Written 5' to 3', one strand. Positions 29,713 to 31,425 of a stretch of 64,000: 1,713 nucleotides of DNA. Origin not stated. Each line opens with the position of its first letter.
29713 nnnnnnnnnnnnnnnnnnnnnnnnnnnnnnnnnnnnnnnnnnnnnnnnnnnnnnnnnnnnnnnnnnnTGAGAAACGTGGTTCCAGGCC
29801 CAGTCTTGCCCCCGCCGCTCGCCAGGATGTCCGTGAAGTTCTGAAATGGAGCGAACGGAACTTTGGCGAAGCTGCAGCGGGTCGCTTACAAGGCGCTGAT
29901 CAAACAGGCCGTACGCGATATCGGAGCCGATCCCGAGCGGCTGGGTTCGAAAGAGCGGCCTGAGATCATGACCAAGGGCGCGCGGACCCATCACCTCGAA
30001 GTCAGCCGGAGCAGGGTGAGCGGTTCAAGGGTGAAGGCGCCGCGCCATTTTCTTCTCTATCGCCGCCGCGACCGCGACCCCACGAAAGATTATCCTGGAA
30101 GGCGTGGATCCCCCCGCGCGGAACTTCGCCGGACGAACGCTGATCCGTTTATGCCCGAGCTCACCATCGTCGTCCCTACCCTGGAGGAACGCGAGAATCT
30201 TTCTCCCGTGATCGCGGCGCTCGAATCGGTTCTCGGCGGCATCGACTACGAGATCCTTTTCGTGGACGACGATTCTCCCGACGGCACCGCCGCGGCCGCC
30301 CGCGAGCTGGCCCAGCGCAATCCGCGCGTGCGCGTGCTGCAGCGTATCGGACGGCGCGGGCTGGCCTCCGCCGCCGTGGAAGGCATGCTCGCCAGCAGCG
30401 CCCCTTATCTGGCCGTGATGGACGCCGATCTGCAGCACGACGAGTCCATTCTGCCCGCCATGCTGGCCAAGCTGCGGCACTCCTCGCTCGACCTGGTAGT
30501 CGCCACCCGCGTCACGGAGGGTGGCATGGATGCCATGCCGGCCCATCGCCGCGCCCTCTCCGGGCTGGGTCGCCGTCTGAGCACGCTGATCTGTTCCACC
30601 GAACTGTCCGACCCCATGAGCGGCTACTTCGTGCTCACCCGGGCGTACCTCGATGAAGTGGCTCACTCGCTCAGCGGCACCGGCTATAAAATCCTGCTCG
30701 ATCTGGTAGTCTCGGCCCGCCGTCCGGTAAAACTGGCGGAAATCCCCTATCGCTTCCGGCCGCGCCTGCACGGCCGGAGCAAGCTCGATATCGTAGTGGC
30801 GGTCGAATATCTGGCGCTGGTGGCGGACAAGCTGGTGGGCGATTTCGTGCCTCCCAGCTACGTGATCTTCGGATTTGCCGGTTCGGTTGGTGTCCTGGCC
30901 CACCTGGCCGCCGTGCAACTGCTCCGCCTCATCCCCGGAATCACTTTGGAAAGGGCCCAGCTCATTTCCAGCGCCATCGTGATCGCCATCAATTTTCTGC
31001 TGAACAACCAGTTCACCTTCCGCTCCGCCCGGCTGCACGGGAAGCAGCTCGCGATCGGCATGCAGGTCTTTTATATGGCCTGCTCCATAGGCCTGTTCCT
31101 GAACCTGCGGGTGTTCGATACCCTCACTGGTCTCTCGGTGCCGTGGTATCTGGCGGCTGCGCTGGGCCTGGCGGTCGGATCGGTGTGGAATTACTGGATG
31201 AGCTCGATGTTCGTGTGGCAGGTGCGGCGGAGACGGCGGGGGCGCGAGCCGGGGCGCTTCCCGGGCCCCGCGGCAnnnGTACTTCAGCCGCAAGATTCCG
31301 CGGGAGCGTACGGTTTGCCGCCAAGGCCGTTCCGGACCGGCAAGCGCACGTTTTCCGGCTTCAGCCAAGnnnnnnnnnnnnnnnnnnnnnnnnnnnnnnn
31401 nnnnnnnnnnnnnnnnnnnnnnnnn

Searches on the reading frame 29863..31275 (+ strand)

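Call 22: search_protein_families(library=pfam, proteins=[window:29863-31275:+], max_evalue=0.001)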
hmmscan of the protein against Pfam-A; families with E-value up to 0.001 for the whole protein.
window:29863-31275:+ (471 aa): 3 families
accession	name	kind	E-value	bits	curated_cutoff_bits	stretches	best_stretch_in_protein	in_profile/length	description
PF00535.33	Glycos_transf_2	-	1.8e-26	93.5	23.3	1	101-265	1-166/168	Glycosyl transferase family 2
PF04138.20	GtrA_DPMS_TM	-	6.5e-15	55.8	26.1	1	336-452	2-117/117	GtrA/DPMS, transmembrane domain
PF13641.12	Glyco_tranf_2_3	-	0.00017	22.1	27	1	98-212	1-119/230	Glycosyltransferase like family 2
